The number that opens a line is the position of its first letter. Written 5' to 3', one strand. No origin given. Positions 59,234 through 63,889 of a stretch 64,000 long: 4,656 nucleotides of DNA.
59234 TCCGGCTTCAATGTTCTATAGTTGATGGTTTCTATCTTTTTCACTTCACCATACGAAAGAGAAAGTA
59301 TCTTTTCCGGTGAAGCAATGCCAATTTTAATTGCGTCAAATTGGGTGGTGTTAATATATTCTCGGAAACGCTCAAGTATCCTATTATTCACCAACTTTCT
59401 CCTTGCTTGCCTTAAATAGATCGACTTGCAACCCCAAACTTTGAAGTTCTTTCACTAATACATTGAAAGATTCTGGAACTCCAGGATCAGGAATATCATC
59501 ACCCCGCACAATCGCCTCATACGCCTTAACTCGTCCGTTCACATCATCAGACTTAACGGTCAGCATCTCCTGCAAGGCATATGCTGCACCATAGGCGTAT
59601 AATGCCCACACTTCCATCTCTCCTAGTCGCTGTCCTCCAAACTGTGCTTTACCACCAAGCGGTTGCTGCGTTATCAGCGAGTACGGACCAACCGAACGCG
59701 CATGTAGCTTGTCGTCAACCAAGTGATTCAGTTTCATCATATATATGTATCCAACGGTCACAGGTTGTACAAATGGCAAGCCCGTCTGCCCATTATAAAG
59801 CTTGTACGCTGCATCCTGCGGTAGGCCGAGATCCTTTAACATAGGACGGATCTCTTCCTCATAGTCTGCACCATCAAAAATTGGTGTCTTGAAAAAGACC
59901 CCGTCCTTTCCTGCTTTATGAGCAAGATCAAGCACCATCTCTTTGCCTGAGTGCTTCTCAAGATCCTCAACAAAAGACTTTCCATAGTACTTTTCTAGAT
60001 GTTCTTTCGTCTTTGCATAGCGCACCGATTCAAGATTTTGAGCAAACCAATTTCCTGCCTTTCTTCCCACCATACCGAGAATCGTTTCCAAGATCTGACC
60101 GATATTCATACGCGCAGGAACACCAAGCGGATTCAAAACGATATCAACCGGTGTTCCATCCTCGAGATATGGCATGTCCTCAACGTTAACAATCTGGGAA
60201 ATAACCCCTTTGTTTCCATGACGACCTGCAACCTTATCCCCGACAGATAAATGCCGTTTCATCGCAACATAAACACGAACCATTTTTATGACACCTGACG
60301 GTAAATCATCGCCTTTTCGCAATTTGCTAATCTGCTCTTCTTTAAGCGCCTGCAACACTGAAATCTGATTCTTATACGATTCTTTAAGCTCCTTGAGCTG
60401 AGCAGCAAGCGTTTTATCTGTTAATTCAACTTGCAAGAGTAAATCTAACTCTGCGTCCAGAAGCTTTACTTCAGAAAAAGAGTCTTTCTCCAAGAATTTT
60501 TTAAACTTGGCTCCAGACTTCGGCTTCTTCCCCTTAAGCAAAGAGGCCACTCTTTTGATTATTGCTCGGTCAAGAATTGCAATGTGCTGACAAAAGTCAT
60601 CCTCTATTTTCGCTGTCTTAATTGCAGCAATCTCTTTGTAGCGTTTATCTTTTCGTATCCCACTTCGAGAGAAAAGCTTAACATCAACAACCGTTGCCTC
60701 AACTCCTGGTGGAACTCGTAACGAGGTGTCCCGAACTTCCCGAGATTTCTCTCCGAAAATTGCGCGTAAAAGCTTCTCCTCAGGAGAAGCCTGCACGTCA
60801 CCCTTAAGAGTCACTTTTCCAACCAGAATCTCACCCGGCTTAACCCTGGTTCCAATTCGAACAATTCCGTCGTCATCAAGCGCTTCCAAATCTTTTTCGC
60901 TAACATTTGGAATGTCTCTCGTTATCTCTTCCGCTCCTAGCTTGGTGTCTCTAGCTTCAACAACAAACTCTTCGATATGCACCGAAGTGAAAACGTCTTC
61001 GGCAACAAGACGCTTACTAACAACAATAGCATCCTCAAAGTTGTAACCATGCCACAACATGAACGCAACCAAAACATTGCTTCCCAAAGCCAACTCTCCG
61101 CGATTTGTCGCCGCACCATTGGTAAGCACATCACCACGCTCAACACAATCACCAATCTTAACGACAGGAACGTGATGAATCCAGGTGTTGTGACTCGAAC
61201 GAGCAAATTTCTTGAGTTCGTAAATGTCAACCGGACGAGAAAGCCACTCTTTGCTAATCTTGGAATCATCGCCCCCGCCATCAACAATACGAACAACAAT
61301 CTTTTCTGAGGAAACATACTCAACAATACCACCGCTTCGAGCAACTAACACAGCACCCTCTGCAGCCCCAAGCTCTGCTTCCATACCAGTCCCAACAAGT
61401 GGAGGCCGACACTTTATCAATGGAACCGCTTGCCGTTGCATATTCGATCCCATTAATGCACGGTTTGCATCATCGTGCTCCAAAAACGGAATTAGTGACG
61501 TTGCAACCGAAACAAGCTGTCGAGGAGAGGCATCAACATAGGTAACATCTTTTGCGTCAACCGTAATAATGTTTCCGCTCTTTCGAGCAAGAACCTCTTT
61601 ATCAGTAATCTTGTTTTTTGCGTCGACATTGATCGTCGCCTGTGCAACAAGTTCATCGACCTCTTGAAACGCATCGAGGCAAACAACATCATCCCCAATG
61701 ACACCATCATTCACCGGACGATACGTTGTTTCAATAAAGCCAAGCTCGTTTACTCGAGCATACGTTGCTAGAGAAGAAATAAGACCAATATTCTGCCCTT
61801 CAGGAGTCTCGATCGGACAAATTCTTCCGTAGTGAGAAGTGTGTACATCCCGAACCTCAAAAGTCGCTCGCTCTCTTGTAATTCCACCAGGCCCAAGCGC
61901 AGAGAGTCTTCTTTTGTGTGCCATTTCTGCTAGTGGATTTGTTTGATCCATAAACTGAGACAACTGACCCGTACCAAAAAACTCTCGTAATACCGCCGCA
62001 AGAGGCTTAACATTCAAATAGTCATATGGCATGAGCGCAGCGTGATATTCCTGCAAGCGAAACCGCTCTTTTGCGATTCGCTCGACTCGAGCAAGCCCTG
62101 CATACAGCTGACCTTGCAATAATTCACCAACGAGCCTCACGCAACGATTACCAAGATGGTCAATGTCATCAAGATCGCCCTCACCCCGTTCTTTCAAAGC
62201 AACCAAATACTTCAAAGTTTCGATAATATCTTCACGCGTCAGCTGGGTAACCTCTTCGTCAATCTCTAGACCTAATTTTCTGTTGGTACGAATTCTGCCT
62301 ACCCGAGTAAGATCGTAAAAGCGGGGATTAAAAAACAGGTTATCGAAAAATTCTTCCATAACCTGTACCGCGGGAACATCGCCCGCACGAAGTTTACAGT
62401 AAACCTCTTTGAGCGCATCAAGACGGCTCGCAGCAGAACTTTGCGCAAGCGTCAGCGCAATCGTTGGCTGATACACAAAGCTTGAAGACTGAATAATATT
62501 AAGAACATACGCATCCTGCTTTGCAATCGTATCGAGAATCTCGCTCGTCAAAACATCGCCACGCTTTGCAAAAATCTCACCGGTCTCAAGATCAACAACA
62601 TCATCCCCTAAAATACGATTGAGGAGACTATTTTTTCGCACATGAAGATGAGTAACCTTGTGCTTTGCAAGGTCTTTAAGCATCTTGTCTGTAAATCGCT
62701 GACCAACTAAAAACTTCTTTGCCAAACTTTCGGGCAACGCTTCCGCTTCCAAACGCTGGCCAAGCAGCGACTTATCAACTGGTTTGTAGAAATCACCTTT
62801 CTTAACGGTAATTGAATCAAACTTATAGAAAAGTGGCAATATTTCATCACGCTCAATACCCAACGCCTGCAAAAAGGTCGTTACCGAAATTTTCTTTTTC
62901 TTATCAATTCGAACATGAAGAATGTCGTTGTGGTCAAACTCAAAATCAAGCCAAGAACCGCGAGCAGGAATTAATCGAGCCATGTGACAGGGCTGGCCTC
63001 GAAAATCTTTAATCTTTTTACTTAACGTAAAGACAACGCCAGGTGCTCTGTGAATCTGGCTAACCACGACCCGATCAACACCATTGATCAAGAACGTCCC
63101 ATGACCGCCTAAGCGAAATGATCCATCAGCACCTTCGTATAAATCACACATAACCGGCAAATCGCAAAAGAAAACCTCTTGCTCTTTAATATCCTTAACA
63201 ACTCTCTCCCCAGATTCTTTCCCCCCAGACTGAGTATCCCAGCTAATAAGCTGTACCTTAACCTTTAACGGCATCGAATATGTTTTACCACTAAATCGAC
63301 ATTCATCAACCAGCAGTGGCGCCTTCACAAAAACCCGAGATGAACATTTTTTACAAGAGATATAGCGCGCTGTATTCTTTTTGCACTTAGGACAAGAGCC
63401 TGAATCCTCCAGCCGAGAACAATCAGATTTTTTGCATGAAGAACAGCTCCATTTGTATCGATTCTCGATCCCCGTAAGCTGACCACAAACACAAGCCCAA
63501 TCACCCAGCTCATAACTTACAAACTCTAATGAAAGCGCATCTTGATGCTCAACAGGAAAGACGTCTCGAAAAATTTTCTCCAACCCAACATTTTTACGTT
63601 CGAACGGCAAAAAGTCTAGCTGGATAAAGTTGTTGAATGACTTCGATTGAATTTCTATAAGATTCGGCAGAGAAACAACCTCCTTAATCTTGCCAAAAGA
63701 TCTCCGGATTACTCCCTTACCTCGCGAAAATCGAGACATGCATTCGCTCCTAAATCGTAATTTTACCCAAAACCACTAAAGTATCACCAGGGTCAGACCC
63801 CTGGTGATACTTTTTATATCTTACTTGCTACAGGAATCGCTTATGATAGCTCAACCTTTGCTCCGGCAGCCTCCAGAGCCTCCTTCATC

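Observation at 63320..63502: ~60-aa cysteine-rich (two zinc-ribbon-like) insertion in the N-terminal region of RpoB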

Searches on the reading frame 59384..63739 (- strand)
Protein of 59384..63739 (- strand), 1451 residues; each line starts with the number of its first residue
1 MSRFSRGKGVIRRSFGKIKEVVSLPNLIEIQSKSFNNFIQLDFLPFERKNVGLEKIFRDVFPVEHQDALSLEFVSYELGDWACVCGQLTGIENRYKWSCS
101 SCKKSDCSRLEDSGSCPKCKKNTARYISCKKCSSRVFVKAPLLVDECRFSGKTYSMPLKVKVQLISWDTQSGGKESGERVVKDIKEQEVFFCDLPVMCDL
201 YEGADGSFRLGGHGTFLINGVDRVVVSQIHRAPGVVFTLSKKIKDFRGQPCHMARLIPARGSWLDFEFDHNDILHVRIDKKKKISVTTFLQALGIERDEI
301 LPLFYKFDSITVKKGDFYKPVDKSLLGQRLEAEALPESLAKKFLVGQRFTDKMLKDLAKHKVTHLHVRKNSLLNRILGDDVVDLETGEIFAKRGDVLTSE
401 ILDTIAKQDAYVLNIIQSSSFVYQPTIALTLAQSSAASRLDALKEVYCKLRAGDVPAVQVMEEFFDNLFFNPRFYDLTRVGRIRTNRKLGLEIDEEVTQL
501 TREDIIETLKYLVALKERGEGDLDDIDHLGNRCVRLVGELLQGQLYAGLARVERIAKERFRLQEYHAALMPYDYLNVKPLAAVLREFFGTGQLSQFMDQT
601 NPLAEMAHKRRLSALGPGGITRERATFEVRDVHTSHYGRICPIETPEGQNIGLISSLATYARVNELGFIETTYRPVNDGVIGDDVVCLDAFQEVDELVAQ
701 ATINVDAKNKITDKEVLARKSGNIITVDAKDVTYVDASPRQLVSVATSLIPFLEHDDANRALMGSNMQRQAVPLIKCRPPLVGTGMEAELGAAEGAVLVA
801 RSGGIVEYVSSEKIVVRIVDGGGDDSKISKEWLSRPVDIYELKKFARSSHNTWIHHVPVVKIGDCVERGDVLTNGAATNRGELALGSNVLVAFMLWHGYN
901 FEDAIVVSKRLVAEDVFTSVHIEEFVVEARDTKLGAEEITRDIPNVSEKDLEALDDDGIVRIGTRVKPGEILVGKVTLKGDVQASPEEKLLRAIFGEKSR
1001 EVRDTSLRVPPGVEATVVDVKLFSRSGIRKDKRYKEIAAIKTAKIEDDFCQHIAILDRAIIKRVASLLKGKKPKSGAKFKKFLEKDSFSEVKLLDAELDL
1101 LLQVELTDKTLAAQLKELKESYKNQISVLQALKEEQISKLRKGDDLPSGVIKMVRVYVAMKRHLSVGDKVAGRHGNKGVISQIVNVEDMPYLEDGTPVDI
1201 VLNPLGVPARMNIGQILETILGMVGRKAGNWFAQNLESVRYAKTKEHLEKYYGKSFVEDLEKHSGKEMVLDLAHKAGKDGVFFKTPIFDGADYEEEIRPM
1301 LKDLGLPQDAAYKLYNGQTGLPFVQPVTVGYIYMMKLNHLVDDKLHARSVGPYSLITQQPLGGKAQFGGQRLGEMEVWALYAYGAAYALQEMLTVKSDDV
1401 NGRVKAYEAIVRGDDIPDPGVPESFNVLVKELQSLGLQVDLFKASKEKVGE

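Call 5: search_protein_families(library=pfam, proteins=[window:59384-63739:-], max_evalue=1)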
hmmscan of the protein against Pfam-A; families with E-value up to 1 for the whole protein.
window:59384-63739:- (1451 aa): 7 families
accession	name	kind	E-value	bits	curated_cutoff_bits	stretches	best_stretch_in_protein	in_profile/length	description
PF00562.33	RNA_pol_Rpb2_6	-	4e-127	424.8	23.4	1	799-1366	1-373/373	RNA polymerase Rpb2, domain 6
PF04565.21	RNA_pol_Rpb2_3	-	1.7e-30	105.4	21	1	595-663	1-68/68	RNA polymerase Rpb2, domain 3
PF04560.25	RNA_pol_Rpb2_7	-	2.2e-26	92.5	32.1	1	1368-1442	1-85/87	RNA polymerase Rpb2, domain 7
PF04561.19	RNA_pol_Rpb2_2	-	8.3e-25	88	21.7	2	399-535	67-190/190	RNA polymerase Rpb2, domain 2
PF10385.14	RNA_pol_Rpb2_45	-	2.2e-14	53.7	28.2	1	673-738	1-66/66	RNA polymerase beta subunit external 1 domain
PF04563.20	RNA_pol_Rpb2_1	-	1.4e-12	48.1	28.2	1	137-577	60-198/203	RNA polymerase beta subunit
PF23735.1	KIF9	-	0.17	12.5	31.9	1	1105-1135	78-108/140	Kinesin-like protein KIF9 domain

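Call 26: find_homologous_proteins(query=window:59384-63739:-, max_evalue=1e-20)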
Query window:59384-63739:- (1451 aa): 4345 proteins with E <= 1e-20 among 8000 candidates; the best 120 are listed.
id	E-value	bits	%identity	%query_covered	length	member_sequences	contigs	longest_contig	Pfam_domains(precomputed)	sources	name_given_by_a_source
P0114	0.0e+0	3277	100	100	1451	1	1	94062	PF04565.22,PF04561.20,PF04560.26,PF10385.15,PF04563.21,PF00562.34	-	-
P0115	0.0e+0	2709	82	100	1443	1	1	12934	PF04565.22,PF04561.20,PF04560.26,PF10385.15,PF04563.21,PF00562.34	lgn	-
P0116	0.0e+0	2671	81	100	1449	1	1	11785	PF04565.22,PF04561.20,PF04560.26,PF10385.15,PF04563.21,PF00562.34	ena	-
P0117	0.0e+0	2663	80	100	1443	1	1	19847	PF04565.22,PF04561.20,PF04560.26,PF10385.15,PF04563.21,PF00562.34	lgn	-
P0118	0.0e+0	2656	80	100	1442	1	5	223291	PF04565.22,PF04561.20,PF04560.26,PF10385.15,PF04563.21,PF00562.34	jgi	jgi:DNA-directed RNA polymerase subunit beta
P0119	0.0e+0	2595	78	100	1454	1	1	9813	PF04565.22,PF04561.20,PF04560.26,PF10385.15,PF04563.21,PF00562.34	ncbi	-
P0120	0.0e+0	2581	78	100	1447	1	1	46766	PF04565.22,PF04561.20,PF04560.26,PF10385.15,PF04563.21,PF00562.34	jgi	-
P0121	0.0e+0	2553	77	100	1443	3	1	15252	PF04565.22,PF04561.20,PF04560.26,PF10385.15,PF04563.21,PF00562.34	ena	-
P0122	0.0e+0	2475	74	100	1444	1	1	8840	PF04565.22,PF04561.20,PF04560.26,PF10385.15,PF04563.21,PF00562.34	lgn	-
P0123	0.0e+0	2421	72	100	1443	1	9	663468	PF04565.22,PF04561.20,PF04560.26,PF10385.15,PF04563.21,PF00562.34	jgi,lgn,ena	jgi:DNA-directed RNA polymerase subunit beta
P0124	0.0e+0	2403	72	100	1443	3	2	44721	PF04565.22,PF04561.20,PF04560.26,PF10385.15,PF04563.21,PF00562.34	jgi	jgi:DNA-directed RNA polymerase subunit beta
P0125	0.0e+0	2379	71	100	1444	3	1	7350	PF04565.22,PF04561.20,PF04560.26,PF10385.15,PF04563.21,PF00562.34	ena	-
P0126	0.0e+0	2363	70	100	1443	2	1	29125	PF04565.22,PF04561.20,PF04560.26,PF10385.15,PF04563.21,PF00562.34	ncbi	-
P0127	0.0e+0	2353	70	100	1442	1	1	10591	PF04565.22,PF04561.20,PF04560.26,PF10385.15,PF04563.21,PF00562.34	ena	-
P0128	0.0e+0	2346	70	100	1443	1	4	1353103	PF04565.22,PF04561.20,PF04560.26,PF10385.15,PF04563.21,PF00562.34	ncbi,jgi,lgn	jgi:DNA-directed RNA polymerase subunit beta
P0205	0.0e+0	2213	67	100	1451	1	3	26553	PF04565.22,PF04561.20,PF04560.26,PF10385.15,PF04563.21,PF00562.34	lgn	-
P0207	0.0e+0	2210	67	100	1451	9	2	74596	PF04565.22,PF04561.20,PF04560.26,PF10385.15,PF04563.21,PF00562.34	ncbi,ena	-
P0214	0.0e+0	2171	68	100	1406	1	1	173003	PF04565.22,PF04561.20,PF04560.26,PF10385.15,PF04563.21,PF00562.34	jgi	-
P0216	0.0e+0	2159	66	100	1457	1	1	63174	PF04565.22,PF04561.20,PF04560.26,PF10385.15,PF04563.21,PF00562.34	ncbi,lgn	-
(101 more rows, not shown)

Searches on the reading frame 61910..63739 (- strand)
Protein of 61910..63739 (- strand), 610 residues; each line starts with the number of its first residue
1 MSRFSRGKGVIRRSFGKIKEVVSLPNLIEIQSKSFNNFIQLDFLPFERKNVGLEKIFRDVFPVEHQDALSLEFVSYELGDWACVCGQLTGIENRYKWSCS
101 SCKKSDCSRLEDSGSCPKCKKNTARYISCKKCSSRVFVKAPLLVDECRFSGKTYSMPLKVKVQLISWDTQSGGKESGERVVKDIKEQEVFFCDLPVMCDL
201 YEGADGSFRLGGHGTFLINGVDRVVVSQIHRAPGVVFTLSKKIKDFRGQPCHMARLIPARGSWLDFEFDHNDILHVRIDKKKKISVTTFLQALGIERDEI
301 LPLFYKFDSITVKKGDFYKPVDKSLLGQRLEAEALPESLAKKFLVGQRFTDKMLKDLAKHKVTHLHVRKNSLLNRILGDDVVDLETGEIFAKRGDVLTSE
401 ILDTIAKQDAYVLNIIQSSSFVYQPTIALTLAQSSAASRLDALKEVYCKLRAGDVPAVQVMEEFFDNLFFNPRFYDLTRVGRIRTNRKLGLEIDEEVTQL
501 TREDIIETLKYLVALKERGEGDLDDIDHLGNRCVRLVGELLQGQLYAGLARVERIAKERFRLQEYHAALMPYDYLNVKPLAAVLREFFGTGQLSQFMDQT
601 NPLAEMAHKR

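Call 42: predict_structure(alignment_id=A3)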
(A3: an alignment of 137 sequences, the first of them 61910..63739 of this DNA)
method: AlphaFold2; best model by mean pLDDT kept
length: 610 residues; sequences in the alignment: 137
mean_pLDDT: 77.7   pTM: 0.55
mean pLDDT of the five models: 77.7, 76.4, 75.4, 75.3, 74.3
residues with pLDDT >= 90: 183; 70-90: 274; 50-70: 60; < 50: 93
segments of 3 or more residues with pLDDT < 50: 1-28, 172-175, 215-222, 528-538, 566-578, 584-610
pLDDT, mean of each block of 10 residues (from residue 1): 36 40 44 81 90 83 79 91 92 92 91 84 92 90 77 83 82 55 86 80 85 52 56 86 80 89 89 89 91 92 90 91 86 85 87 91 90 88 85 88 88 81 81 88 91 87 90 85 88 90 94 87 62 47 61 65 50 46 48 41 35
secondary structure, 60 per line:
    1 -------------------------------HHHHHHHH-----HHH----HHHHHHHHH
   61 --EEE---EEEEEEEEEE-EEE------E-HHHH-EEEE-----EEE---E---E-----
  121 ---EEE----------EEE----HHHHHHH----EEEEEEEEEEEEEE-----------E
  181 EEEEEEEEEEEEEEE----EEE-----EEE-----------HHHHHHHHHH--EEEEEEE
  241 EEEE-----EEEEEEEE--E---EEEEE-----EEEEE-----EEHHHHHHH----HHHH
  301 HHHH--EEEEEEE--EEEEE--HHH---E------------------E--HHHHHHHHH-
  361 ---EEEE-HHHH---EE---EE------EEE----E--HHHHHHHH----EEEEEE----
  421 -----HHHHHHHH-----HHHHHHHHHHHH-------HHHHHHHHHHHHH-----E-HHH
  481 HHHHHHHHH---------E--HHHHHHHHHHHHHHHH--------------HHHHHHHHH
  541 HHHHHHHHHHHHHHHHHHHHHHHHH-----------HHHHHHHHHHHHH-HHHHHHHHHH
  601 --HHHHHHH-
elements in order: H32-39 H52-60 E63-65 E69-78 E80-82 H91-94 E96-99 E105-107 E124-126 E137-139 H144-150 E155-168 E180-195 E200-202 E208-210 H222-231 E234-244 E250-257 E264-268 E274-278 H286-292 H297-304 E307-313 E316-320 H351-359 E364-367 H369-372 E389-391 H399-406 E411-416 H426-433 H439-450 H458-470 H478-489 H502-517 H532-565 H577-589 H591-600 H603-609

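Call 52: fold_search(model_id=the predicted structure, library=pdb)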
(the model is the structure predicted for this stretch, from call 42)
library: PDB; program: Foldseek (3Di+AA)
matches with E <= 10: 560; with E <= 0.001: 236
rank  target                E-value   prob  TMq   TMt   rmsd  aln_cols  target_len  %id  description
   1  9pfq_C                7.8e-34  1.00  0.41  0.22  23.3       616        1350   34  The cryo-EM structure of C. crescentus DriD-ssDNA-RNAP-Sigma73-bapE promoter transcription activation complex (released 2026-02-25)
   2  7xug_I                9.2e-34  1.00  0.42  0.22  23.4       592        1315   30  cryo-EM structure of HK022 putRNA-less E.coli RNA polymerase elongation complex (released 2022-08-10)
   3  9pgh_C                4.5e-33  1.00  0.41  0.22  23.2       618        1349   35  The cryo-EM structure of C. crescentus RNAP-Sigma73-CCNA_03891/CCNA_01149 promoter complex (released 2026-02-25)
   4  9pga_C                5.0e-33  1.00  0.41  0.22  23.4       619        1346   34  The cryo-EM structure of C. crescentus DriD-ssDNA-RNAP-Sigma73-didA promoter transcription activation complex (released 2026-02-25)
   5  8pen_I                5.6e-33  1.00  0.40  0.21  23.6       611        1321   31  fully recruited RfaH bound to E. coli transcription complex paused at ops site (alternative state of RfaH) (released 2024-04-24)
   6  6ldi_C                7.0e-33  1.00  0.42  0.22  23.3       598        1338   31  The cryo-EM structure of E. coli CueR transcription activation complex (released 2020-09-30)
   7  8ph9_I                1.6e-32  1.00  0.42  0.22  23.2       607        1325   30  E. coli RNA polymerase paused at ops site (non-complementary scaffold) (released 2024-04-24)
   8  8to6_I                2.3e-32  1.00  0.41  0.21  23.4       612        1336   33  Escherichia coli RNA polymerase unwinding intermediate (I1d) at the lambda PR promoter (released 2024-07-03)
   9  8szw_I                2.8e-32  1.00  0.43  0.22  23.3       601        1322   30  Reconstituted E. coli RNA polymerase post-termination complex on negatively-supercoiled DNA: open duplex DNA (rPTCo) (released 2025-04-02)
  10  7ypa_C                8.3e-32  1.00  0.40  0.21  23.8       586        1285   30  Cryo-EM structure of Escherichia coli hairpin-nucleation complex of transcription termination (TTC-hairpin) (released 2022-11-16)
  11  9gdp_C                8.7e-32  1.00  0.41  0.22  23.3       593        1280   32  Cryo-EM structure of Vibrio cholerae RNA polymerase holoenzyme bound to an ompU promoter DNA fragment and 5-mer RNA (released 2025-12-17)
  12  6asx_I                8.7e-32  1.00  0.41  0.21  23.6       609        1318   30  CryoEM structure of E.coli his pause elongation complex (released 2018-03-28)
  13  7py0_C                9.7e-32  1.00  0.41  0.21  23.7       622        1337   31  CryoEM structure of E.coli RNA polymerase elongation complex bound to NusG (NusG-EC in more-swiveled conformation) (released 2022-03-23)
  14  4jkr_C                1.5e-31  1.00  0.42  0.20  23.7       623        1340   30  Crystal Structure of E. coli RNA Polymerase in complex with ppGpp (released 2013-05-15)
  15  6pss_I                1.7e-31  1.00  0.43  0.23  23.1       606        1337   31  Escherichia coli RNA polymerase promoter unwinding intermediate (TRPi1.5a) with TraR and mutant rpsT P2 promoter (released 2020-03-25)
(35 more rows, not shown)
